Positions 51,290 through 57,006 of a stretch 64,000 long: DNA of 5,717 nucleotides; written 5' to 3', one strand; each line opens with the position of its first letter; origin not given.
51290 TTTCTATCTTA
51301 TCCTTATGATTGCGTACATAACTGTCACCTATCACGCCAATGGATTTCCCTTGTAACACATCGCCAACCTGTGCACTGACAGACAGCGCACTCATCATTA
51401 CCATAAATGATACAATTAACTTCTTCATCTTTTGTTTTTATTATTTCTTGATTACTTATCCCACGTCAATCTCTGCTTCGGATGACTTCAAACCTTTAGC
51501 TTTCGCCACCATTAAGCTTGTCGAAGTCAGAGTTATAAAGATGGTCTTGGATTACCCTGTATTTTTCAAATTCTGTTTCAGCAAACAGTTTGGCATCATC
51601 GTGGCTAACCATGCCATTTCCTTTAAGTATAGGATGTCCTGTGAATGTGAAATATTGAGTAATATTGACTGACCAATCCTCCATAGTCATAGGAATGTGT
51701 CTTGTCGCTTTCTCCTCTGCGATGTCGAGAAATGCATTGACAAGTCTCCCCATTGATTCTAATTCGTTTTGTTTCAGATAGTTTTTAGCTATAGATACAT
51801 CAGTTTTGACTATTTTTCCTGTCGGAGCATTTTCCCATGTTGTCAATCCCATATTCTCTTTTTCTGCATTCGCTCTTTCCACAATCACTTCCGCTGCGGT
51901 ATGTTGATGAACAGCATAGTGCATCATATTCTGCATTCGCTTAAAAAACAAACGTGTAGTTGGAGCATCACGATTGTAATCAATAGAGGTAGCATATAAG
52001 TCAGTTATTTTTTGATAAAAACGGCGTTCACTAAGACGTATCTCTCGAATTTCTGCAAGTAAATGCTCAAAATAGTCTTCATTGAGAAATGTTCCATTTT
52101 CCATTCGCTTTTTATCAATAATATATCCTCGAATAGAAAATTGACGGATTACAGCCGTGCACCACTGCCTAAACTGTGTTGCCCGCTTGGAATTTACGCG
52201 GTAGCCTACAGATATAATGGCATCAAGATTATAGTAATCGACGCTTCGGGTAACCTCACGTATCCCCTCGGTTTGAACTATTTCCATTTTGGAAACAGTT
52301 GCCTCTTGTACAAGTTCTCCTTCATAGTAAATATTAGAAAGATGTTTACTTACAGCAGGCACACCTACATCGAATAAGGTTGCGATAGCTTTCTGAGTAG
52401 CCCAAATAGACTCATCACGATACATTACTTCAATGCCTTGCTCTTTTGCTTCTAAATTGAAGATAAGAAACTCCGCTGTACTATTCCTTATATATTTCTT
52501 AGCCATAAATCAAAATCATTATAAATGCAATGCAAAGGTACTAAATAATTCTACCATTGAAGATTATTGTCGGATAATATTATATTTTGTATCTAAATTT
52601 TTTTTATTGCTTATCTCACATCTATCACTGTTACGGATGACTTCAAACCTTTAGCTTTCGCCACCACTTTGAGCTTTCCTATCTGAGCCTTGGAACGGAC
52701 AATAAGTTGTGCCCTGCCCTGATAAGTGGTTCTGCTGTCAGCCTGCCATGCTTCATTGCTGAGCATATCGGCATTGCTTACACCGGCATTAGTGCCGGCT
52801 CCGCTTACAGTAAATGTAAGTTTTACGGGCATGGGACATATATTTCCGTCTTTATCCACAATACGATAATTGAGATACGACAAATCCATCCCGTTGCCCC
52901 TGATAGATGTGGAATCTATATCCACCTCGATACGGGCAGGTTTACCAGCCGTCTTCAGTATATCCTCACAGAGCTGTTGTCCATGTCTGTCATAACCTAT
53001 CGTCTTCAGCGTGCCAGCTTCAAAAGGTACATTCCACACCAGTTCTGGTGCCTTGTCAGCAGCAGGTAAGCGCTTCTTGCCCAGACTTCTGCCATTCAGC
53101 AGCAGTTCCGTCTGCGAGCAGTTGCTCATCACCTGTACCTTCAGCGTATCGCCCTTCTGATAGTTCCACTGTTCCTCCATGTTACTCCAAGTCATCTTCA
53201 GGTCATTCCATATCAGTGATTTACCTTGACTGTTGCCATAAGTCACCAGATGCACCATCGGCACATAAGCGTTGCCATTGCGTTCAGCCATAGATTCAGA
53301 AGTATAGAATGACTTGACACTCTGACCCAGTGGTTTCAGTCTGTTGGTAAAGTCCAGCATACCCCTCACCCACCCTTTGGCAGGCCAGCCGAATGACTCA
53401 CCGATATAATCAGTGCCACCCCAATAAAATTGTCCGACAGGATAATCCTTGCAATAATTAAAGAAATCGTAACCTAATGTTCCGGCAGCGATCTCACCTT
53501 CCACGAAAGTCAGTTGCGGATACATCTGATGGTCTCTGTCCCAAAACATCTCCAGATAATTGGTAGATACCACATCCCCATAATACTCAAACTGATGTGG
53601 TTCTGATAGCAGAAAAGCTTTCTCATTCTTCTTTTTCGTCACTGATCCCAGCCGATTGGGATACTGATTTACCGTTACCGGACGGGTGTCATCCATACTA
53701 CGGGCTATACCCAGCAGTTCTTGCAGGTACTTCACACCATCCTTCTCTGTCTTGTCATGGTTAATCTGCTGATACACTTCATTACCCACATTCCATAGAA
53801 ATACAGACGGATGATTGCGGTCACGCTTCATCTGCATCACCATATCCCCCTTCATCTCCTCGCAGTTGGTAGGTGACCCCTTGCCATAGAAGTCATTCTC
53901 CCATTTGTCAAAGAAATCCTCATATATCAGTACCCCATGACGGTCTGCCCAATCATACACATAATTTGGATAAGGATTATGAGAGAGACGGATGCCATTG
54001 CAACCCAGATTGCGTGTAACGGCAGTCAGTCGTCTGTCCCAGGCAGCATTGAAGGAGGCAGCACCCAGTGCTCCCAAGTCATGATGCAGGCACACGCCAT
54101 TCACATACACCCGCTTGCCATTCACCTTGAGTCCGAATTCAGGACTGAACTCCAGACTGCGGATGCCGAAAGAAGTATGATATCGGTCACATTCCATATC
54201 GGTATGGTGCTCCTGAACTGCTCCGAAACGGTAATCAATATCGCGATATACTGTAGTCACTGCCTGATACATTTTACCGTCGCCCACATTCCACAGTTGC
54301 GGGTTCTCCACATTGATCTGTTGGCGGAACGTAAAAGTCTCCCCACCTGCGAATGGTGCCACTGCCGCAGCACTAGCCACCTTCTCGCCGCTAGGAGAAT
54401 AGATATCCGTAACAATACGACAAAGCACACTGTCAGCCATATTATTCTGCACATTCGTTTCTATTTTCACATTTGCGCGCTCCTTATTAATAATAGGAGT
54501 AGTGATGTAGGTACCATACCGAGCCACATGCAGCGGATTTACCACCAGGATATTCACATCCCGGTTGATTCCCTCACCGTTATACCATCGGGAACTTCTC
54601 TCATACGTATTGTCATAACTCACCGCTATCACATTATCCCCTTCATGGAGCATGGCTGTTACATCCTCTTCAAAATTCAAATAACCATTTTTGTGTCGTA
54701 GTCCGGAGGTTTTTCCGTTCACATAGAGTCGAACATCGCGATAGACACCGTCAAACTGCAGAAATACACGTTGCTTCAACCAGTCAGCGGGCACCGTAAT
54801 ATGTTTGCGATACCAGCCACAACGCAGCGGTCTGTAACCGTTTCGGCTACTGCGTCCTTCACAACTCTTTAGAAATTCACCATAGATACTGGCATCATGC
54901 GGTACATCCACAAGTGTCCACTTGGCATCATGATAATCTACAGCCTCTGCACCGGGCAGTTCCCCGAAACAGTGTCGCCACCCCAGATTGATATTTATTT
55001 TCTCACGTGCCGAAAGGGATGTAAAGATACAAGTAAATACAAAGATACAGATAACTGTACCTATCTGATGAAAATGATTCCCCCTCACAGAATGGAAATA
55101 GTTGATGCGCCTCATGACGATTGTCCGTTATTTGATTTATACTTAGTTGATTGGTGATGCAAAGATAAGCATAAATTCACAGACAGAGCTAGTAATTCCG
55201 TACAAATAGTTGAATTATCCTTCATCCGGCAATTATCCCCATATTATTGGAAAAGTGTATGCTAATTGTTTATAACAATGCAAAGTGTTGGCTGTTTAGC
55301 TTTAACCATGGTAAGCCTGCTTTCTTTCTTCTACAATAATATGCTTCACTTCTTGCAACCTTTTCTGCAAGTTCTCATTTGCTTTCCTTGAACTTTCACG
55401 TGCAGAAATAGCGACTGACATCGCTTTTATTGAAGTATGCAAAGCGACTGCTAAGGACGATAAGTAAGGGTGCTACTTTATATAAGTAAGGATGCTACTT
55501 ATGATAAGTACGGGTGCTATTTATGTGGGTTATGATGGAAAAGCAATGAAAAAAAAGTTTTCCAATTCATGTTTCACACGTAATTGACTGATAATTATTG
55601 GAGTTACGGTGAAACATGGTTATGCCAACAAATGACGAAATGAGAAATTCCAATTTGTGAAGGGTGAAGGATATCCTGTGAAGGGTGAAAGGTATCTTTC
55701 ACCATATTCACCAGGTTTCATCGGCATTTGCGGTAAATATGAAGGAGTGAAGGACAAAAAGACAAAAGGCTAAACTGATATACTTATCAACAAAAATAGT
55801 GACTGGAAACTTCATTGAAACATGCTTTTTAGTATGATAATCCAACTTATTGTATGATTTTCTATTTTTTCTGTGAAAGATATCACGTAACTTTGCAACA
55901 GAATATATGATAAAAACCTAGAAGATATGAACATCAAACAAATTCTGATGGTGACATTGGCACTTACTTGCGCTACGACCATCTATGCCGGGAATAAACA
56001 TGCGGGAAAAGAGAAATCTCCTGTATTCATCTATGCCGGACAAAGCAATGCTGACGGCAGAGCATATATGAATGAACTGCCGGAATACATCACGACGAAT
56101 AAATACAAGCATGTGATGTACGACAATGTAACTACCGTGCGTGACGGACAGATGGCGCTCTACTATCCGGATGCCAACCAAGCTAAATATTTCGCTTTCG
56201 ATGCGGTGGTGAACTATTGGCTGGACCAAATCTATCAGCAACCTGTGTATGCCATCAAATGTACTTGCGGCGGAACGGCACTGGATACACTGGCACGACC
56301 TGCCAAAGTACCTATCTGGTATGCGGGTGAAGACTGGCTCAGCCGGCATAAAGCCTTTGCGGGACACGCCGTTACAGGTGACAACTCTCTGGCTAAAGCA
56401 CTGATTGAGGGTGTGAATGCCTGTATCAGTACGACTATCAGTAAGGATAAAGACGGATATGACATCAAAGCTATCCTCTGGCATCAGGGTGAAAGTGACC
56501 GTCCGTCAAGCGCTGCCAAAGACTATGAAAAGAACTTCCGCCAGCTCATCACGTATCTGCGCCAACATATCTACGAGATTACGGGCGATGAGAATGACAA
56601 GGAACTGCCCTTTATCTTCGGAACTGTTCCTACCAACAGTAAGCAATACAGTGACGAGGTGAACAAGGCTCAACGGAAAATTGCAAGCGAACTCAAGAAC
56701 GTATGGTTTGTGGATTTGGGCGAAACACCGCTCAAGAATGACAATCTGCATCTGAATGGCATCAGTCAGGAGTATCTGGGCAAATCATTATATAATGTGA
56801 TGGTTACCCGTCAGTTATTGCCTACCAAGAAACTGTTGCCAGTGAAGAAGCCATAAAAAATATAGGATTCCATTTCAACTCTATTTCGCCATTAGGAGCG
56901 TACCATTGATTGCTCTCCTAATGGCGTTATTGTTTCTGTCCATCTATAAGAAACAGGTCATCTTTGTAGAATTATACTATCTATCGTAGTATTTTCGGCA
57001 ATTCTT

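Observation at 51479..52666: Integrase-less rhuM cassette inserted in the 3' end of a CAZyme gene between perfect 33-bp direct repeats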

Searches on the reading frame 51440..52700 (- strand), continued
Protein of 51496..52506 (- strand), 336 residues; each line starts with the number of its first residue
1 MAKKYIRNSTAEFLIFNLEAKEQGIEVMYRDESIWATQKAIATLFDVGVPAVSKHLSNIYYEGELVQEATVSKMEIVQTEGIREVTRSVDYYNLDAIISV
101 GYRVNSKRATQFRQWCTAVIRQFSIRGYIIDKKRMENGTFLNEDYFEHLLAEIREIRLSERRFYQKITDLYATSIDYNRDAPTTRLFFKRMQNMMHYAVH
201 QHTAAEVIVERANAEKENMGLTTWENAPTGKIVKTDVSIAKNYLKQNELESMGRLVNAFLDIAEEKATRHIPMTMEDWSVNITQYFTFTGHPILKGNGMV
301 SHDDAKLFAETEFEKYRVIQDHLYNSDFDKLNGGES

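Call 98: find_related_loci(query=A2, collection=viral_contigs, flank=3000)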
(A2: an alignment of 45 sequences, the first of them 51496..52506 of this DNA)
Query A2 (336 aa) in viral_contigs; peptide patterns used: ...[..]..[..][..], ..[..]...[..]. (x = any residue, [..] = any of these).
129 stretches matched a pattern; 34 encode a relative of the query (tblastn E <= 1e-3); 34 distinct loci.
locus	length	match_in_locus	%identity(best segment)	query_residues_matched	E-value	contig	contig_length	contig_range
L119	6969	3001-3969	71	6-331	9e-162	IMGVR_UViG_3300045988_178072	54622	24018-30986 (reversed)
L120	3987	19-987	71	6-331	3e-164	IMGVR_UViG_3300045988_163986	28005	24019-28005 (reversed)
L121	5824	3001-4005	69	1-334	4e-161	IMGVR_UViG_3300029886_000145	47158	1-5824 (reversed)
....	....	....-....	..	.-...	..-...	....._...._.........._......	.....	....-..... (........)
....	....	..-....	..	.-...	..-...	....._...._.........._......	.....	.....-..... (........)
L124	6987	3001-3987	70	1-331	9e-160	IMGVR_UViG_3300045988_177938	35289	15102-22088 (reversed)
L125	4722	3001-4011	70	1-336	2e-160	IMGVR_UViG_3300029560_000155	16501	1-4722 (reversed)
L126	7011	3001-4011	70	1-336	3e-159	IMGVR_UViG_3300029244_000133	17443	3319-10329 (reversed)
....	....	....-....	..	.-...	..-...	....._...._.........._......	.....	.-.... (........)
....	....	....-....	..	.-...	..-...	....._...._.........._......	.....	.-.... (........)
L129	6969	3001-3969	70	6-331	4e-158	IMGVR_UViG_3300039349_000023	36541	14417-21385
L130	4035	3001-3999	70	1-332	2e-160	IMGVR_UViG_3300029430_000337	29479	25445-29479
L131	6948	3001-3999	70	1-332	2e-158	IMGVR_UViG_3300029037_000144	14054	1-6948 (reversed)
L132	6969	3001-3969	70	6-331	4e-158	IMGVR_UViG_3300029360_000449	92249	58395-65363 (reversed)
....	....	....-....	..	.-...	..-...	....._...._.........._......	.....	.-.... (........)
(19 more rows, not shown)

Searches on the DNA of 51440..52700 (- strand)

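Call 49: search_dna_similar(query=window:51440-52700:-, collection=plasmids, mode=distant, max_rows=10)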
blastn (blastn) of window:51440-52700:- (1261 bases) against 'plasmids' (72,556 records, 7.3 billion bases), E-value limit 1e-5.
Records with a match: 6; places in all: 6; records where one place covers at least 80% of the query: 0.
Best place of each record, by identity: 60-80% 6.
By first word of the organism name: Phocaeicola 1; Parabacteroides 1; Selenomonas 1; Aliarcobacter 1; Arcobacter 1; Bacteroides 1.
By predicted mobility (MOB-suite, as given by PLSDB): non-mobilizable 4; mobilizable 2.
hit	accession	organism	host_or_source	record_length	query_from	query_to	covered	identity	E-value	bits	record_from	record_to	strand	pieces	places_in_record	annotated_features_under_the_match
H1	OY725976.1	Phocaeicola massiliensis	-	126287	210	1181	77%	68.4%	1e-88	334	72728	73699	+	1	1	none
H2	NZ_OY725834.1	Parabacteroides distasonis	-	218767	423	1031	48%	71.1%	4e-76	294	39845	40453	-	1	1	virulence RhuM family protein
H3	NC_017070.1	Selenomonas ruminantium subsp. lactilytica TAM6421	-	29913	621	926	24%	70.0%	5e-24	121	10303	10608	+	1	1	virulence RhuM family protein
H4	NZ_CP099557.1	Aliarcobacter cryaerophilus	Chicken meat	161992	343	539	16%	67.5%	4e-7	65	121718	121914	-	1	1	virulence RhuM family protein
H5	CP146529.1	Arcobacter sp. AZ-2023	-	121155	343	539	16%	67.5%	4e-7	65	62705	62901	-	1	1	virulence RhuM family protein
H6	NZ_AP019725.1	Bacteroides uniformis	Homo sapiens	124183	459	539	6%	76.5%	4e-6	62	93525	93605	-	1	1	rhuM: RhuM family protein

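Call 50: search_dna_similar(query=window:51440-52700:-, collection=phages, mode=distant, max_rows=10)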
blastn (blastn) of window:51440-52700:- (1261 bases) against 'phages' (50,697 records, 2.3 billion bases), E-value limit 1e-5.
Records with a match: 19; places in all: 19; records where one place covers at least 80% of the query: 0.
Best place of each record, by identity: 60-80% 19.
By first word of the organism name: Streptococcus 14; Bacteriophage 5.
By host as written in the record: - 5; Streptococcus himalayensis HTS2 1; Streptococcus mitis P-44 1; Streptococcus mitis SK321 1; Streptococcus mitis 1; Streptococcus mitis 321A 1; Streptococcus pseudopneumoniae ATCC_BAA-960 1; Streptococcus pseudopneumoniae SRR387648 1; and 7 more.
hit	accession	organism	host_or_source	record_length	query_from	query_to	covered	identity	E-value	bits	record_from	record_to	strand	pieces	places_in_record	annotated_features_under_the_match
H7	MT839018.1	Bacteriophage sp.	human fecal samples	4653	644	927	23%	68.8%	3e-21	110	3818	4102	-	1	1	record has no annotation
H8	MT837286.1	Bacteriophage sp.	human fecal samples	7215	644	927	23%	67.0%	1e-14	88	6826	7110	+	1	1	record has no annotation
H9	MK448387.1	Streptococcus satellite phage Javan257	Streptococcus himalayensis HTS2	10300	282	561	22%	67.2%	4e-13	83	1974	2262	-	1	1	putative DNA-binding protein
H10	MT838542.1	Bacteriophage sp.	human fecal samples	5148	651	927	22%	67.7%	5e-19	103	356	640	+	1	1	record has no annotation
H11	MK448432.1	Streptococcus satellite phage Javan327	Streptococcus mitis P-44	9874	294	539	20%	67.8%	4e-14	86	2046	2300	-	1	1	putative DNA-binding protein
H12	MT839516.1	Bacteriophage sp.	human fecal samples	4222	281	503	18%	69.6%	2e-16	93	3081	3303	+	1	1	record has no annotation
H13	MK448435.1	Streptococcus satellite phage Javan332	Streptococcus mitis SK321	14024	292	512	18%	68.3%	5e-12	79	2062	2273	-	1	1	putative DNA-binding protein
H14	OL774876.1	Streptococcus phage MissB2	Streptococcus mitis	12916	292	512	18%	67.4%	3e-9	70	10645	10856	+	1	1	virulence RhuM family protein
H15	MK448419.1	Streptococcus satellite phage Javan307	Streptococcus mitis 321A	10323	292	511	17%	67.3%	9e-9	68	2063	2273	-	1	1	putative DNA-binding protein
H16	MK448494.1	Streptococcus satellite phage Javan432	Streptococcus pseudopneumoniae ...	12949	292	512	18%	67.0%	1e-7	65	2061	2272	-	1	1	putative DNA-binding protein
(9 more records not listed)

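Call 83: get_annotated_region(hit=H3, flank=1500)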
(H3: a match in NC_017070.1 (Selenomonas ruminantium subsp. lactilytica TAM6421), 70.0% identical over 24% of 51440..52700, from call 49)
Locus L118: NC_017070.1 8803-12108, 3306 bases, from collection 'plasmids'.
description: Selenomonas ruminantium subsp. lactilytica TAM6421 plasmid pSRC6, complete sequence
organism: Selenomonas ruminantium subsp. lactilytica TAM6421 (NCBI taxid 927704)
taxonomy: Bacteria; Bacillota; Negativicutes; Selenomonadales; Selenomonadaceae; Selenomonas; Selenomonas ruminantium; Selenomonas ruminantium subsp. lactilytica TAM6421
host: -; source: -; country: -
typing (MOB-suite, as given by PLSDB): mobilizable; relaxase MOBQ
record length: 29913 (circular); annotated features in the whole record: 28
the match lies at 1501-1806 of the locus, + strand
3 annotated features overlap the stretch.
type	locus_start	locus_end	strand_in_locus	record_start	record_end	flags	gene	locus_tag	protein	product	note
CDS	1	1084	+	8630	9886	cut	-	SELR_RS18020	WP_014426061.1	restriction endonuclease subunit S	GO:0006304 - DNA modification [Evidence IEA]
CDS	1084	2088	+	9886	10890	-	-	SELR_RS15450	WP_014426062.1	virulence RhuM family protein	-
CDS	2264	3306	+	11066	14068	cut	-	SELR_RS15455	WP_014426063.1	DEAD/DEAH box helicase family protein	-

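Call 89: search_rna_families(sources=[L099, L107, L034], threshold=gathering)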
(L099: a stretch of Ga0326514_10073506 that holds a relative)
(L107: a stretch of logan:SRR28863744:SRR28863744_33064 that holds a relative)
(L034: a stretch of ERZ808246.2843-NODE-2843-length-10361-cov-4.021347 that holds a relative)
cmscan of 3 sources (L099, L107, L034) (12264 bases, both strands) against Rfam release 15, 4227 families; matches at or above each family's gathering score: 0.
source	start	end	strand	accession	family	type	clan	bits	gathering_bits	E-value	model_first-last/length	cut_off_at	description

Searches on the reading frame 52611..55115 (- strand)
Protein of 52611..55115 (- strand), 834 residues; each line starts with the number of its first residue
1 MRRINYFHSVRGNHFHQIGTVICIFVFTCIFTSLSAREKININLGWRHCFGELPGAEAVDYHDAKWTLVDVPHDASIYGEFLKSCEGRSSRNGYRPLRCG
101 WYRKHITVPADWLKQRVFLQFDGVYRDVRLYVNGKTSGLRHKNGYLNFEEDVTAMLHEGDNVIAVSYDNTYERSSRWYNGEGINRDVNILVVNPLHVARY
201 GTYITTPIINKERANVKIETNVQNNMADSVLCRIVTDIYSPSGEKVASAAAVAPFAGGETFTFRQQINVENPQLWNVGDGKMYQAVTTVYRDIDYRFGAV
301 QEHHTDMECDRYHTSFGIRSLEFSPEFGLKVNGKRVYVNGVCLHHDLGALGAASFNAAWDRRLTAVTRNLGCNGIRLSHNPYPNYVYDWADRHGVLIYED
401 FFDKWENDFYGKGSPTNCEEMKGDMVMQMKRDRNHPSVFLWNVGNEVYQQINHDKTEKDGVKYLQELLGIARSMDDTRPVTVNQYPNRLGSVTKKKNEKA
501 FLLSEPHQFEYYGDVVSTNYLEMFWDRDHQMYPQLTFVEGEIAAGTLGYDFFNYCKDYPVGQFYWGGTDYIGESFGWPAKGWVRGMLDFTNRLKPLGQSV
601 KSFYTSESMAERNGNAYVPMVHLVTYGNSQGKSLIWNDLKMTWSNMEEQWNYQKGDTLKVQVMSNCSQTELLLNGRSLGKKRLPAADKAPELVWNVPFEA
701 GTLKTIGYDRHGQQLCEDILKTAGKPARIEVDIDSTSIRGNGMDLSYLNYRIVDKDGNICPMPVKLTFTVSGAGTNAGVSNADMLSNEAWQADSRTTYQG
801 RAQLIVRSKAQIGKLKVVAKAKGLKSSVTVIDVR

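Call 5: search_protein_families(library=pfam, proteins=[window:52611-55115:-])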
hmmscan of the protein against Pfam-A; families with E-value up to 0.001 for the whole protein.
window:52611-55115:- (834 aa): 6 families
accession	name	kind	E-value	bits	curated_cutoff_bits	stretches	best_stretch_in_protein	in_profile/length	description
PF18565.7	Glyco_hydro2_C5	-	9.8e-24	83.6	32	1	729-827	1-100/103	Glycoside hydrolase family 2 C-terminal domain 5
PF16355.11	DUF4982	-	1.1e-19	70.5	23.9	1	655-715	1-60/61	Domain of unknown function (DUF4982)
PF02836.23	Glyco_hydro_2_C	-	1.6e-18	67.4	21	1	329-485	8-163/302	Glycosyl hydrolases family 2, TIM barrel domain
PF02837.24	Glyco_hydro_2_N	-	2.7e-18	66.9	28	1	68-190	33-166/169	Glycosyl hydrolases family 2, sugar binding domain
PF00703.27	Glyco_hydro_2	-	1.7e-11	45.3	23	1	202-292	6-95/109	Glycosyl hydrolases family 2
PF22666.2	Glyco_hydro_2_N2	-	8e-08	33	27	1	101-176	51-126/167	Glycosyl hydrolase 2 galactose-binding domain-like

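Call 22: search_protein_families(library=ncbifam, proteins=[window:52611-55115:-], max_evalue=0.01)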
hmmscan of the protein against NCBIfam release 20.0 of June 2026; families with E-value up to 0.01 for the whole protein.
window:52611-55115:- (834 aa): 11 families
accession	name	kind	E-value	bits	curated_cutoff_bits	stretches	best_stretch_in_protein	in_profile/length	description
NF041463.1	GalB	equivalog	1.7e-132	443.1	900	2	59-483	93-511/869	beta-galactosidase GalB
NF041462.1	GalA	equivalog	3.7e-122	408.9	900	2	54-542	34-478/763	beta-galactosidase GalA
NF050095.1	BetGlucuronLacZ4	equivalog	4.4e-47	160.6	950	1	25-547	2-495/666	beta-glucuronidase LacZ4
NF007538.0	PRK10150.1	equivalog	2e-38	132.1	544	1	101-483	68-451/607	beta-glucuronidase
NF052611.1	beta_gal_Bga2A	equivalog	3.2e-31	108.2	999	1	99-450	114-461/1007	beta-galactosidase, LacZ type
NF007666.0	PRK10340.1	equivalog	1.7e-27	95.7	1284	1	99-453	110-456/1030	beta-galactosidase subunit alpha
NF049891.1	Bet1-4galacdseBT4156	equivalog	1e-26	93.1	1700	1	64-527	42-485/946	exo-beta-1,4-galactosidase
NF041100.1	betagal_LacZ_Ttogales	equivalog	6.5e-24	83.7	2000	1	94-456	106-452/1090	beta-galactosidase LacZ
NF007074.0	PRK09525.1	subfamily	7.7e-24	83.5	1221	1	99-455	121-471/1027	beta-galactosidase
NF049890.1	Bet1-4galacdseBT4151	equivalog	6.9e-15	54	1500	1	100-448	109-451/952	exo-beta-1,4-galactosidase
NF045579.1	rhamnoside_JR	domain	3.2e-05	24.1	50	1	101-171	43-112/123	glycosylhydrolase-like jelly roll fold domain-containing protein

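Call 29: find_related_loci(query=window:52611-55115:-, collection=genome_contigs, flank=6000)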
Query window:52611-55115:- (834 aa) in genome_contigs; peptide patterns used: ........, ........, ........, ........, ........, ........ (x = any residue, [..] = any of these).
13 stretches matched a pattern; 4 encode a relative of the query (tblastn E <= 1e-3); 4 distinct loci.
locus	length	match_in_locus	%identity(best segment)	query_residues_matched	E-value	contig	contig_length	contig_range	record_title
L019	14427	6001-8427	31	25-834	3e-120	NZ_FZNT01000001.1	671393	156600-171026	Lutibacter agarilyticus strain DSM 29150, whole genome shotgun sequence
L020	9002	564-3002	31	24-827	2e-116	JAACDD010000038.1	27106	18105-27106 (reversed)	MAG: Bacteroidetes bacterium isolate H12SWP_bin.2 H12swp_k87_528186_1_27106, whole genome shotgun sequence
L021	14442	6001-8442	29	22-832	5e-111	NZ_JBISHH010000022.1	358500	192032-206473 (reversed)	Algibacter sp. Ld11 12925C00022.1, whole genome shotgun sequence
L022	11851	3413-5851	32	24-827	4e-117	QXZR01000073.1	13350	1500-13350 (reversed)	MAG: Flavobacteriaceae bacterium isolate NorthSea_HE361-14_B40 BWM14_Refined_36_73, whole genome shotgun sequence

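Call 34: find_encoding_contigs(protein=window:52611-55115:-, flank=4000, max_places=10)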
Protein window:52611-55115:- (834 aa): no gene with exactly this product is on record in the collection.

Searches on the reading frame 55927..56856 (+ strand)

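Call 36: search_protein_families(library=pfam, proteins=[window:55927-56856:+])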
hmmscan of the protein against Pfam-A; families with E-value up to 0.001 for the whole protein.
window:55927-56856:+ (309 aa): 1 family
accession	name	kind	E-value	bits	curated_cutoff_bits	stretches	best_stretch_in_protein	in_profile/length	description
PF03629.24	SASA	-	6.7e-27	95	24.8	1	32-293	3-225/226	Carbohydrate esterase, sialic acid-specific acetylesterase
